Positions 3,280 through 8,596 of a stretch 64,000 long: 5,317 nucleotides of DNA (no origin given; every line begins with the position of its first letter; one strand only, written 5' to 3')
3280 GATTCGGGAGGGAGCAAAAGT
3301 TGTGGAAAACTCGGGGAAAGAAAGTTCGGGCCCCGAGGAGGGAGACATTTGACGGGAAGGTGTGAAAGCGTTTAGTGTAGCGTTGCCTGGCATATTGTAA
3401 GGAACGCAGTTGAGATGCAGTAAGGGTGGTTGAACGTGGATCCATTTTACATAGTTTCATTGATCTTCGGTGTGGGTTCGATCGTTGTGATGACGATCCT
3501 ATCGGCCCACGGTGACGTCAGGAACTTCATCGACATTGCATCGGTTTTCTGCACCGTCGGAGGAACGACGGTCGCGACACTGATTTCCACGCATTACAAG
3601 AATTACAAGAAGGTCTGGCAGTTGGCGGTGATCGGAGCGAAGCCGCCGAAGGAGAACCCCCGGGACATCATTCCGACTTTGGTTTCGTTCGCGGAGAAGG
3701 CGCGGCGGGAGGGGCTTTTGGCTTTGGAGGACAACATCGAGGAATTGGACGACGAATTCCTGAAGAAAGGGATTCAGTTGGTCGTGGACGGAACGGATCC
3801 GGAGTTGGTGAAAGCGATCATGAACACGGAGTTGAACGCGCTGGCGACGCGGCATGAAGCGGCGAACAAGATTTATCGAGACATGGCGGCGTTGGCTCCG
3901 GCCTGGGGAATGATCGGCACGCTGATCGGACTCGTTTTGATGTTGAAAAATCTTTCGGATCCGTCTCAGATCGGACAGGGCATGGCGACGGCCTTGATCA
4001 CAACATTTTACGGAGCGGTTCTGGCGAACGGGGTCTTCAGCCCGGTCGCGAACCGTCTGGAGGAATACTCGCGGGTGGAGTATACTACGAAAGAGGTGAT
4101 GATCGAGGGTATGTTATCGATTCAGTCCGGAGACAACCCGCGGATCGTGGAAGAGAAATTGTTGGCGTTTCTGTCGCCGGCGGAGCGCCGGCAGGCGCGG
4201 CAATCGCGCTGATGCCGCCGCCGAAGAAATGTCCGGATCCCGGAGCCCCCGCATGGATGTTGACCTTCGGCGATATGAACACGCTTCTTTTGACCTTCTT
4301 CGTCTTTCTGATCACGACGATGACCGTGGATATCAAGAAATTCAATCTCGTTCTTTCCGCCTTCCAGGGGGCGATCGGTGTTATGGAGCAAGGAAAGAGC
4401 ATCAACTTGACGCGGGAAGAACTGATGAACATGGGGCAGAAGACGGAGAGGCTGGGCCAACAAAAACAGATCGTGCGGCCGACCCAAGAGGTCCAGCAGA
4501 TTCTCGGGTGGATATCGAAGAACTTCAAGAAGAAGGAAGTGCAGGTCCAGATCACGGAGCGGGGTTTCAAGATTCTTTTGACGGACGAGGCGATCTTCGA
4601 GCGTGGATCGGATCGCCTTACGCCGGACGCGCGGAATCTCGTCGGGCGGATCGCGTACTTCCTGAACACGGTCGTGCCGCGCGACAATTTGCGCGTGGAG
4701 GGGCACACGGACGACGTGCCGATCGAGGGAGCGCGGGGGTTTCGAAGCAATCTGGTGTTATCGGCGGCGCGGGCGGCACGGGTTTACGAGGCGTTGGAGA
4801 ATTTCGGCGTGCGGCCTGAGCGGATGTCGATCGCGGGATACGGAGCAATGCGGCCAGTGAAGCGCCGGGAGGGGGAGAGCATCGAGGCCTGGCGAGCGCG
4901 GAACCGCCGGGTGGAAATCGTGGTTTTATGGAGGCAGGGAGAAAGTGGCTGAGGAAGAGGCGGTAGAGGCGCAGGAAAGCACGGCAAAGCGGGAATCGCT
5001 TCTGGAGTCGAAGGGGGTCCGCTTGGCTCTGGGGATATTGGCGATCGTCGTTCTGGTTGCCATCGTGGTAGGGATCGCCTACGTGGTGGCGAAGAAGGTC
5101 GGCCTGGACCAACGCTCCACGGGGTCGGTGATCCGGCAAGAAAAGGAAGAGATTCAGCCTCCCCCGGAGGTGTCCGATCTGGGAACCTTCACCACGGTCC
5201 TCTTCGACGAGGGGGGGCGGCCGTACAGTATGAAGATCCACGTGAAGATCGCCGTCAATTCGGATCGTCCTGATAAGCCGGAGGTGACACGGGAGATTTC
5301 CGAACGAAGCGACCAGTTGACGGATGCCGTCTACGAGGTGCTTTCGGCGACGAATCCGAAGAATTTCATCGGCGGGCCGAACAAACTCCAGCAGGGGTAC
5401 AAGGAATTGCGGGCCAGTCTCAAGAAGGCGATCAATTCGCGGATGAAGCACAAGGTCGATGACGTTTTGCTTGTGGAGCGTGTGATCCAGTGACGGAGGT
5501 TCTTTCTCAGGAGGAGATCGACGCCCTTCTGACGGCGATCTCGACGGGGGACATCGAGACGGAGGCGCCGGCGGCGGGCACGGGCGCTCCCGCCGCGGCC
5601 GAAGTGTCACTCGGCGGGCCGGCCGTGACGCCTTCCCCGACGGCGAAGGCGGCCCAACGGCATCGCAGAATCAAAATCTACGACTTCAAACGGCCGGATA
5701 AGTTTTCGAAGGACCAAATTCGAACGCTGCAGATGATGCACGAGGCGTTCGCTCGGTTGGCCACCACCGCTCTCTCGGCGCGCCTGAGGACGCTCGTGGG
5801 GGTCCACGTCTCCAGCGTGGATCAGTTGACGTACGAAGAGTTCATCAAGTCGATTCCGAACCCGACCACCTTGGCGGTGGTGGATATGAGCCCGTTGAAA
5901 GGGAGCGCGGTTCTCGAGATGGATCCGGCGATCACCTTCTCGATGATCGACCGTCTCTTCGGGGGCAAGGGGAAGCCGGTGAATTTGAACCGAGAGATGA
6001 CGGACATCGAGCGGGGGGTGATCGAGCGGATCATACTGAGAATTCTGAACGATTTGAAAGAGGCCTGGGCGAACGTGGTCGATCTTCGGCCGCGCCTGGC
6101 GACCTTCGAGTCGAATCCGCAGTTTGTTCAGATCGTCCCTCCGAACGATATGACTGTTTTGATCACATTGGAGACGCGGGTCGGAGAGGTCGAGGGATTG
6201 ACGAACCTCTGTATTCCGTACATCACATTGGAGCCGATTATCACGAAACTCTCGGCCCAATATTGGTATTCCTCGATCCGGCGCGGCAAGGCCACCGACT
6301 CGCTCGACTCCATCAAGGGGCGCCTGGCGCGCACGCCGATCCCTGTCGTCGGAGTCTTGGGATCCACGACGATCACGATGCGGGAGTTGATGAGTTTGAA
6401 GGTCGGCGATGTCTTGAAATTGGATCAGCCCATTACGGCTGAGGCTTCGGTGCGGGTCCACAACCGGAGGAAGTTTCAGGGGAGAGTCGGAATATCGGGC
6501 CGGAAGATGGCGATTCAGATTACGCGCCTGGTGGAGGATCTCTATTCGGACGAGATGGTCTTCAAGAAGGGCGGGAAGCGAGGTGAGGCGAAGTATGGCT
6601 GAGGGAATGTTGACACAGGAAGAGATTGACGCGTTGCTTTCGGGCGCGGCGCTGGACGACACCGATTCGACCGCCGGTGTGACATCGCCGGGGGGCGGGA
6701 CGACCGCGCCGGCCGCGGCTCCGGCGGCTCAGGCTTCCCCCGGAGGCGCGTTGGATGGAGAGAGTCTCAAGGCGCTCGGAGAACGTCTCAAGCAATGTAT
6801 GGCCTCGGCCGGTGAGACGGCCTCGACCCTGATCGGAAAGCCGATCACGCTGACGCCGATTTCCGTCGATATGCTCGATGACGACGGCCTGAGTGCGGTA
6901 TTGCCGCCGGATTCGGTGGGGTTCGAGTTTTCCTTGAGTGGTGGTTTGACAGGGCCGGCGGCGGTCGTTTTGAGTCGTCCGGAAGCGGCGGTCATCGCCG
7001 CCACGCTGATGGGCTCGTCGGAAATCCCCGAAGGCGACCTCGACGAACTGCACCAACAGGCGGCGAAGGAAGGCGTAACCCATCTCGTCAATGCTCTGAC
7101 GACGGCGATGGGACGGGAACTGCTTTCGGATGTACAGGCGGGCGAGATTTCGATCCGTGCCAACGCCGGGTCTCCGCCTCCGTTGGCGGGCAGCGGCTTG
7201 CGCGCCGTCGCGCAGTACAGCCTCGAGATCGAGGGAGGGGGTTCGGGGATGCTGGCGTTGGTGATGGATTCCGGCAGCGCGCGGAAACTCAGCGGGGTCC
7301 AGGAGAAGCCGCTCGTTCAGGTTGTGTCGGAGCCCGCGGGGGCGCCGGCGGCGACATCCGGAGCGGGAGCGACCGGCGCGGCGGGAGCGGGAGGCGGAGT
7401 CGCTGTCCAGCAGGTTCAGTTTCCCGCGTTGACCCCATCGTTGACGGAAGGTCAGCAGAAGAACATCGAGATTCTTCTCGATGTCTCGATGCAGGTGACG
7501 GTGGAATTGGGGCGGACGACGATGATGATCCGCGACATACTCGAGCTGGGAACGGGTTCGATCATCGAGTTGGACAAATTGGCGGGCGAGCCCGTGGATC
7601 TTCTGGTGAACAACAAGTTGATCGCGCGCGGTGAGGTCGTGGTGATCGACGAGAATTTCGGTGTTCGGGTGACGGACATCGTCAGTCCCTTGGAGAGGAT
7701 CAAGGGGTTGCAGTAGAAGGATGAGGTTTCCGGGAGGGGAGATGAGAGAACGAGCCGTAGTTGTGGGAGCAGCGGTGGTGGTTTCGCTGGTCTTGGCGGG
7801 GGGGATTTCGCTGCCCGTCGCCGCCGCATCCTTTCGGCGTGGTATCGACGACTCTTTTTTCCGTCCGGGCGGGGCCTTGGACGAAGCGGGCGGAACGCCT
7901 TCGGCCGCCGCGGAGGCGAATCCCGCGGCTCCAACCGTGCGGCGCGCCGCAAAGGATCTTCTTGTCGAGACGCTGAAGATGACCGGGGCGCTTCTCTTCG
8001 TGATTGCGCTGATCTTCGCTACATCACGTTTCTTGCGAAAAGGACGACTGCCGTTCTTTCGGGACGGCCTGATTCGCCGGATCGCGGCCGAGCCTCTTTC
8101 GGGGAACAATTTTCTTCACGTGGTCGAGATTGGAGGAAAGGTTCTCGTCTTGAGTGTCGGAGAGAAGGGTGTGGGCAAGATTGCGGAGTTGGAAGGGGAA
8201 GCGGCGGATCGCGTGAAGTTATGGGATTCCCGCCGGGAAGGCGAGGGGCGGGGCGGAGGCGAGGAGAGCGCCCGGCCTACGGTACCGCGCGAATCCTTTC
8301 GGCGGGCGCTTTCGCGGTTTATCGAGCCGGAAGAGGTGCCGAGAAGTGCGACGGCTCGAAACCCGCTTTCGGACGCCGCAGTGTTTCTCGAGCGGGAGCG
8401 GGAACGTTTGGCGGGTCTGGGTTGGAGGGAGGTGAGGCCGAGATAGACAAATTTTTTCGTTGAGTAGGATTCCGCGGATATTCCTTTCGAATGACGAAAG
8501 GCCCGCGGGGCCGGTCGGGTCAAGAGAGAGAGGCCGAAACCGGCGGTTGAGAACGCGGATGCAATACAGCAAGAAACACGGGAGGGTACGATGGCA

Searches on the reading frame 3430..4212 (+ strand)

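Call 77: search_protein_families(library=pfam, proteins=[window:3430-4212:+], max_evalue=0.001)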
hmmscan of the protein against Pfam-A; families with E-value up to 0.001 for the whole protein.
window:3430-4212:+ (260 aa): 1 family
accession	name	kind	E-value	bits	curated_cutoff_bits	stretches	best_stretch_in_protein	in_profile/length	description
PF01618.21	MotA_ExbB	-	4.9e-31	107.6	22.9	1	104-220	3-124/127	MotA/TolQ/ExbB proton channel family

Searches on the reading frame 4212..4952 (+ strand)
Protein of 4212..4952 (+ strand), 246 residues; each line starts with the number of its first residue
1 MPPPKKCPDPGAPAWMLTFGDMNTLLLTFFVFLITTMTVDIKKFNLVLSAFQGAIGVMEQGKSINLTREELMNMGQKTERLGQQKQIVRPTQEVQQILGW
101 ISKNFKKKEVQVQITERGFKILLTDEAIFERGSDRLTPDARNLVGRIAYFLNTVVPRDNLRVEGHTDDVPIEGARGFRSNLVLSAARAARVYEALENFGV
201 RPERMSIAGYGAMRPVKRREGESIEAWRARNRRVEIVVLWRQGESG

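Call 77: search_protein_families(library=pfam, proteins=[window:4212-4952:+], max_evalue=0.001)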
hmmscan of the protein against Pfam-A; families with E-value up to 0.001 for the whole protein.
window:4212-4952:+ (246 aa): 2 families
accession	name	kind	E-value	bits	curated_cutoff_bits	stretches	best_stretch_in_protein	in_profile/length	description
PF00691.25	OmpA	-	9e-17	61.7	27.2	1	129-222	2-91/98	OmpA family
PF13677.11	MotB_plug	-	1.1e-13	51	24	1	6-54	6-57/58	Membrane MotB of proton-channel complex MotA/MotB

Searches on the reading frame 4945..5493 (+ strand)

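Call 77: search_protein_families(library=pfam, proteins=[window:4945-5493:+], max_evalue=0.001)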
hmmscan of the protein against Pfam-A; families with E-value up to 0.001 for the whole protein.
window:4945-5493:+ (182 aa): 1 family
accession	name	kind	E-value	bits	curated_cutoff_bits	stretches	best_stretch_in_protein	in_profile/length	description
PF03748.19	FliL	-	3.9e-07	31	24.6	1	79-182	4-103/103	Flagellar basal body-associated protein FliL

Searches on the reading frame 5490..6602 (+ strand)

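Call 77: search_protein_families(library=pfam, proteins=[window:5490-6602:+], max_evalue=0.001)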
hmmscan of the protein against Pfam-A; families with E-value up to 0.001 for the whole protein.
window:5490-6602:+ (370 aa): 2 families
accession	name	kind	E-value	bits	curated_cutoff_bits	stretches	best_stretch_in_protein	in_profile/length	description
PF02154.20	FliM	-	2.8e-79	265.9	27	1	64-254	1-192/192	Flagellar motor switch protein FliM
PF01052.25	FliMN_C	-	2.4e-22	79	23.8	1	279-348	3-72/73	Type III flagellar switch regulator (C-ring) FliN C-term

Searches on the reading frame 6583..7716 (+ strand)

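Call 77: search_protein_families(library=pfam, proteins=[window:6583-7716:+], max_evalue=0.001)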
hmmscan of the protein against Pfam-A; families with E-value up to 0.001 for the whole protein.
window:6583-7716:+ (377 aa): 1 family
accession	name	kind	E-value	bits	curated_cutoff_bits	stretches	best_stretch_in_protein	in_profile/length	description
PF01052.25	FliMN_C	-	2.2e-26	92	23.8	1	298-367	3-72/73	Type III flagellar switch regulator (C-ring) FliN C-term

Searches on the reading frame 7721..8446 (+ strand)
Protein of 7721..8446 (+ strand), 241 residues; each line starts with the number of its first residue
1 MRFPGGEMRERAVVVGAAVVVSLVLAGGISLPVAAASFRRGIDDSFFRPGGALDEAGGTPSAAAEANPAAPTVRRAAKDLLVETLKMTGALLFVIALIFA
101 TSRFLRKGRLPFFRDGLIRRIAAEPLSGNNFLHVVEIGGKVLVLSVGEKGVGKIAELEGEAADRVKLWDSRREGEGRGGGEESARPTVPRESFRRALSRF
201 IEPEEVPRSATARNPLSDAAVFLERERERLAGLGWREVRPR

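Call 77: search_protein_families(library=pfam, proteins=[window:7721-8446:+], max_evalue=0.001)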
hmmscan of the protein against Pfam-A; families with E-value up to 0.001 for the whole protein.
window:7721-8446:+ (241 aa): 1 family
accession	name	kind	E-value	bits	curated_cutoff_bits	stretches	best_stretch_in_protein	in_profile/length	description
PF04347.18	FliO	-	5.3e-07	30.1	22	1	112-201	16-90/91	Flagellar biosynthesis protein, FliO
